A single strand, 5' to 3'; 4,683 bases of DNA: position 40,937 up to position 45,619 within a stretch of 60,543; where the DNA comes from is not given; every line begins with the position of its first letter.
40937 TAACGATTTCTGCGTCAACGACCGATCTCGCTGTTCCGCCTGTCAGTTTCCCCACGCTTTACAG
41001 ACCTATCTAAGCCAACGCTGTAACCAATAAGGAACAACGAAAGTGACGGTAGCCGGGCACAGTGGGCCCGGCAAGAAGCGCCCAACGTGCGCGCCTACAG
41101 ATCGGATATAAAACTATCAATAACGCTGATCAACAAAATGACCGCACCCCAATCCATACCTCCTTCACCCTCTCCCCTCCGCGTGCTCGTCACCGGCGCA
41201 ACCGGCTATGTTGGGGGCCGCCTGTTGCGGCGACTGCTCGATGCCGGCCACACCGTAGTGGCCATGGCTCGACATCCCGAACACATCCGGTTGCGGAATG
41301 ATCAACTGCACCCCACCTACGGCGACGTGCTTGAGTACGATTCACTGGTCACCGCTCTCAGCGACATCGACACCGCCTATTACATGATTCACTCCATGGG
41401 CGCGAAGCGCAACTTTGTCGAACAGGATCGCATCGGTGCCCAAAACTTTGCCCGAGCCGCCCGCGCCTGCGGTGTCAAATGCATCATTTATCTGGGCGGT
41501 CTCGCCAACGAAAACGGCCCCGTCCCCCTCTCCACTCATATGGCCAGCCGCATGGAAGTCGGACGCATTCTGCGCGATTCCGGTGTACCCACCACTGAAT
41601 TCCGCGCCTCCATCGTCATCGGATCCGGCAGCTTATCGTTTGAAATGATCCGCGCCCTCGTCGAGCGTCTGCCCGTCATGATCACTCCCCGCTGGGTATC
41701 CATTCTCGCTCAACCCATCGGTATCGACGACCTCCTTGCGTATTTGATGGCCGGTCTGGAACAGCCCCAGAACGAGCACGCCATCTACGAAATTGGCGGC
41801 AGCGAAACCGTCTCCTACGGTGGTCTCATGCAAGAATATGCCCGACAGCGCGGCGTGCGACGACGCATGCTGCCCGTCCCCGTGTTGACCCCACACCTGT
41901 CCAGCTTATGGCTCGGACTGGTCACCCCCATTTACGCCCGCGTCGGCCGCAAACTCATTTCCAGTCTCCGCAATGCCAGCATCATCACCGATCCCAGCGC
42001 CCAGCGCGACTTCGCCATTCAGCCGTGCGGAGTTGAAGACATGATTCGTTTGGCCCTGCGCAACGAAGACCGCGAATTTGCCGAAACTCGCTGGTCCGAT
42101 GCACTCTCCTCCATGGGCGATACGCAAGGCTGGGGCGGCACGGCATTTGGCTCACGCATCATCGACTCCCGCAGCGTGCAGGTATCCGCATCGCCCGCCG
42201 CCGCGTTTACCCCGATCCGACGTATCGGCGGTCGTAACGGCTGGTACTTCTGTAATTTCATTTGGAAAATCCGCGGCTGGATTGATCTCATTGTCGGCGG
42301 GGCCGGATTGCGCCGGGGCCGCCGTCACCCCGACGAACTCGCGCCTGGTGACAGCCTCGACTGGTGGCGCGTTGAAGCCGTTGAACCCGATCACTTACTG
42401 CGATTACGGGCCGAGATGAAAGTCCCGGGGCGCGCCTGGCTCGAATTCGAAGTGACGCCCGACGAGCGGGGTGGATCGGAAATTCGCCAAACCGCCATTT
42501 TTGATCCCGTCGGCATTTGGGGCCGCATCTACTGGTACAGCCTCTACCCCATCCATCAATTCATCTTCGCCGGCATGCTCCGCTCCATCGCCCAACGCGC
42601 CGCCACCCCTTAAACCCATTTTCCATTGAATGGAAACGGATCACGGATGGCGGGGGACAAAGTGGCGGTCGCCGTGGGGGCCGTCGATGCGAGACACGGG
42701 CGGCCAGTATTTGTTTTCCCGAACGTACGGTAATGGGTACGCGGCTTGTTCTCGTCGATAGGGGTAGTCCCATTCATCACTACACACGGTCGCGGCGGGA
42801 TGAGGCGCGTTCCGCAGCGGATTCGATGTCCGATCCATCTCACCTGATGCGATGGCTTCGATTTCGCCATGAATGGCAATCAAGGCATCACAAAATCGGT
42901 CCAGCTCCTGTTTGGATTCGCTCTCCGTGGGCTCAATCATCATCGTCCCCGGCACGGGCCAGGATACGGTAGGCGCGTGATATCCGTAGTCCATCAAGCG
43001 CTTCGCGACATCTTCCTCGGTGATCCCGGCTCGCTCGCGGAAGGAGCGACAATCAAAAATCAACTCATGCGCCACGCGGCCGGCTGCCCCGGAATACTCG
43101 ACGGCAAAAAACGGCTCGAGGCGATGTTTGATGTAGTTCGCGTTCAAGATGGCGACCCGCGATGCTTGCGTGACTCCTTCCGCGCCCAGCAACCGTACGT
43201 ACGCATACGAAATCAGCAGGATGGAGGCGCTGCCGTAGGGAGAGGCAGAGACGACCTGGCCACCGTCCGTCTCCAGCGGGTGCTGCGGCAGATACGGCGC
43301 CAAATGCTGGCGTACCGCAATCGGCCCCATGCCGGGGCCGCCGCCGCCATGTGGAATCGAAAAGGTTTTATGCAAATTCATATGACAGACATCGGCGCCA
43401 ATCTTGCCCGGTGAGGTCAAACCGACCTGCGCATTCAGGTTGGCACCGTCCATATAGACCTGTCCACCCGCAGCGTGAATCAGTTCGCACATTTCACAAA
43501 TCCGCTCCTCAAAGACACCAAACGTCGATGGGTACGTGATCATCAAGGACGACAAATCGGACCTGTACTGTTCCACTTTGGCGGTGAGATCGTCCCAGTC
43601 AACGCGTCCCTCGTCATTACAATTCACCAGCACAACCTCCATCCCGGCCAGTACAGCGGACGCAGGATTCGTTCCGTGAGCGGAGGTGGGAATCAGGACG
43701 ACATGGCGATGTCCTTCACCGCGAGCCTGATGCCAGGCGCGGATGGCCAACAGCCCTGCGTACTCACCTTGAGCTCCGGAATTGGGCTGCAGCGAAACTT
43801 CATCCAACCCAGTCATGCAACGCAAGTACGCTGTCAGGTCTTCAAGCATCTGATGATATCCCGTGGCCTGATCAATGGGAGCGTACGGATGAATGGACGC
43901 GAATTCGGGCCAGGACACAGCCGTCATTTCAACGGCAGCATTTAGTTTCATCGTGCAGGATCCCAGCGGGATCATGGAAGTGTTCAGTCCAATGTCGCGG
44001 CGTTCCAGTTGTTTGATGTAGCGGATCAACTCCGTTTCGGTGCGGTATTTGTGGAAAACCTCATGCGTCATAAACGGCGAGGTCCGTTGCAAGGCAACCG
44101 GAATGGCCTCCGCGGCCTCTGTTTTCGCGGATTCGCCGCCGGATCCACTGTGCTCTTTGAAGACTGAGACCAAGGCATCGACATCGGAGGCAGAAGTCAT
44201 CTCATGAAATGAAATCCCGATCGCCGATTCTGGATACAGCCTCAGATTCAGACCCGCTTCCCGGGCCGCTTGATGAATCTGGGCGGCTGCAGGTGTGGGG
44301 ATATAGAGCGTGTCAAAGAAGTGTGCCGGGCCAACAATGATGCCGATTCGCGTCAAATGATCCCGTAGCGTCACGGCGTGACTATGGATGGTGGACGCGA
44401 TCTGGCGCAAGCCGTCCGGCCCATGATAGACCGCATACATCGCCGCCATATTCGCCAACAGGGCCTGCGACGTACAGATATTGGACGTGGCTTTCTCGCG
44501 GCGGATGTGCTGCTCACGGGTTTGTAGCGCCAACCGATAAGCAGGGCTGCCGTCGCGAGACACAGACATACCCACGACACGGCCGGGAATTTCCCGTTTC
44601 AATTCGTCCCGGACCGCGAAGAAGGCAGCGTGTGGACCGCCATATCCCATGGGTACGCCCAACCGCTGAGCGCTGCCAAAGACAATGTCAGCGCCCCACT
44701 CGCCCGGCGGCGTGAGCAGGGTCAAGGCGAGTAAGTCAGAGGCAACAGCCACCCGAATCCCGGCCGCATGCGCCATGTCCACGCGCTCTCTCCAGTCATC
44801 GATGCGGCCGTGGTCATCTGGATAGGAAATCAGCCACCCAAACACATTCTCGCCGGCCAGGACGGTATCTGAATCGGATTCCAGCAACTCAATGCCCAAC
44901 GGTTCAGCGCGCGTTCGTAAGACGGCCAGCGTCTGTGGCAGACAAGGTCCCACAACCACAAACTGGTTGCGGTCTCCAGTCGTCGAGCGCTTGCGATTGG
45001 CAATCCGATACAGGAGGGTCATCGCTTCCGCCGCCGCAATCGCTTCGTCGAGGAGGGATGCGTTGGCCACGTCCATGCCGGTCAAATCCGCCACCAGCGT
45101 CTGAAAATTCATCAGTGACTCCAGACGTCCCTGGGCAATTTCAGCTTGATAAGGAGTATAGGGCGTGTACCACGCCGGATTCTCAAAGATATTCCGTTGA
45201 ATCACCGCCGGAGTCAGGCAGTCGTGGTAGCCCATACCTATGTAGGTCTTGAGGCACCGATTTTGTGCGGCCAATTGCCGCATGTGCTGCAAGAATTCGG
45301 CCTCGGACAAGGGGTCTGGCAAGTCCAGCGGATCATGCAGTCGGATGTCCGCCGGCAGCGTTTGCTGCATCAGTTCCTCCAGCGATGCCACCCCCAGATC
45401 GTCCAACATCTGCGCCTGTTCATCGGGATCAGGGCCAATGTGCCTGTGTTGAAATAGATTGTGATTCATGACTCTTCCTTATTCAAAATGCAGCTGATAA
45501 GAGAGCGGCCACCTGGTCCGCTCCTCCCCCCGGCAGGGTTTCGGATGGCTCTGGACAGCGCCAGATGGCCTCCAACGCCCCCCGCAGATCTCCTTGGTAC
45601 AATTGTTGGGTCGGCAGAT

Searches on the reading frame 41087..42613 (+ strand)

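Call 10: search_protein_families(library=ncbifam, proteins=[window:41087-42613:+])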
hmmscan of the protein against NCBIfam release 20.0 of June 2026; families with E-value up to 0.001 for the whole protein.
window:41087-42613:+ (508 aa): 13 families
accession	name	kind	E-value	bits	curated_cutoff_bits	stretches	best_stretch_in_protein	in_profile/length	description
TIGR03466.1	HpnA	hypoth_equivalog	1.5e-09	37.2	367.65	1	32-138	2-113/327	hopanoid-associated sugar epimerase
NF042423.1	oxyalk_red_Shew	equivalog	4.6e-09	35.8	580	1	32-135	10-115/331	2-alkyl-3-oxoalkanoate reductase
NF042422.1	oxyalk_red_OleD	equivalog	1.8e-08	34.1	580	1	31-136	1-108/329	2-alkyl-3-oxoalkanoate reductase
NF058621.1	DiazavRedAvaA7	equivalog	4.7e-08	33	400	1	31-126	1-102/304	3-diazoavenalumate denitrifying reductase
NF052578.1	StrlDmthSdmBMthl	equivalog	1e-07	32.1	600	1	33-136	3-111/328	sterol demethylase protein SdmB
NF050030.1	thlkprotThyD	equivalog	3.4e-07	29.7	400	1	32-68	2-38/305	thylakoid membrane protein ThyD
NF004520.0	PRK05865.1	equivalog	1.3e-06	26.6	1509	1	31-181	1-132/854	sugar epimerase family protein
TIGR04180.1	EDH_00030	hypoth_equivalog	2.6e-05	23.5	475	1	33-134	1-117/297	NAD-dependent 4,6-dehydratase LegB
TIGR01777.1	yfcH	hypoth_equivalog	3.5e-05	23.5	207.35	1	33-78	1-46/292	TIGR01777 family oxidoreductase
NF006073.0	PRK08219.1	equivalog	0.00012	21.9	218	1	33-108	6-83/227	SDR family oxidoreductase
NF006565.0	PRK09072.1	equivalog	0.00015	21.5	238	1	32-85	7-60/265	SDR family oxidoreductase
TIGR01746.1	Thioester-redct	subfamily_domain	0.00034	19.9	213.35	1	33-62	2-33/371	thioester reductase domain-containing protein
NF008972.0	PRK12320.1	equivalog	0.00057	18.3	792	1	32-66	2-36/699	hypothetical protein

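Call 11: search_protein_families(library=pfam, proteins=[window:41087-42613:+])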
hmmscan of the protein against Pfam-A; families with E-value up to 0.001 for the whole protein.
window:41087-42613:+ (508 aa): 6 families
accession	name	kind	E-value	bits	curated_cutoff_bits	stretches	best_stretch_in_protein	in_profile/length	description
PF11066.14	DUF2867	-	2.8e-36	125.4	27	1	356-497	5-142/142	Protein of unknown function (DUF2867)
PF13460.12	NAD_binding_10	-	1e-15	58.5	27.2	1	37-143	1-103/184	NAD(P)H-binding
PF05368.20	NmrA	-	2.1e-12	47.7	27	1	32-176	4-152/298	NmrA-like family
PF01370.27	Epimerase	-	4.6e-12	46.3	20.9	1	33-137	1-114/240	NAD dependent epimerase/dehydratase family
PF01073.25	3Beta_HSD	-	1.9e-06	27.6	22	1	34-136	1-114/280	3-beta hydroxysteroid dehydrogenase/isomerase family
PF16363.11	GDP_Man_Dehyd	-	0.00027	20.9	27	1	34-95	1-75/332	GDP-mannose 4,6 dehydratase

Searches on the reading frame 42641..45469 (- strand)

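Call 10: search_protein_families(library=ncbifam, proteins=[window:42641-45469:-])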
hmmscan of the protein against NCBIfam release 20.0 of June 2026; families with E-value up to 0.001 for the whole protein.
window:42641-45469:- (942 aa): 5 families
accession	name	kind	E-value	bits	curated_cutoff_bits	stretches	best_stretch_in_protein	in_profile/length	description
TIGR00461.1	gcvP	equivalog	0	1328.6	859.2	1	9-938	1-936/939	aminomethyl-transferring glycine dehydrogenase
NF003346.0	PRK04366.1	equivalog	2e-151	505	441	2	450-872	33-457/487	aminomethyl-transferring glycine dehydrogenase subunit GcvPB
NF001696.0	PRK00451.1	equivalog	8.6e-126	420.4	364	3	8-439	2-444/447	aminomethyl-transferring glycine dehydrogenase subunit GcvPA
TIGR01976.1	am_tr_V_VC1184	hypoth_equivalog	9.5e-05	21.8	352.35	0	612-730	134-242/401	cysteine desulfurase-like protein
TIGR03812.1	tyr_de_CO2_Arch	equivalog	0.00018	20.4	299.4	0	568-653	85-170/375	tyrosine decarboxylase MfnA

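Call 11: search_protein_families(library=pfam, proteins=[window:42641-45469:-])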
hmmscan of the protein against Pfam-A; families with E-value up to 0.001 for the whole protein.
window:42641-45469:- (942 aa): 2 families
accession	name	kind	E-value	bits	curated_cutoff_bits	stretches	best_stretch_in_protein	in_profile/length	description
PF02347.22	GDC-P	-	1.7e-185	617.4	26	2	8-437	1-429/429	Glycine cleavage system P-protein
PF21478.3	GcvP2_C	-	1.2e-56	190.3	27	1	769-890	1-122/122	Glycine dehydrogenase, C-terminal domain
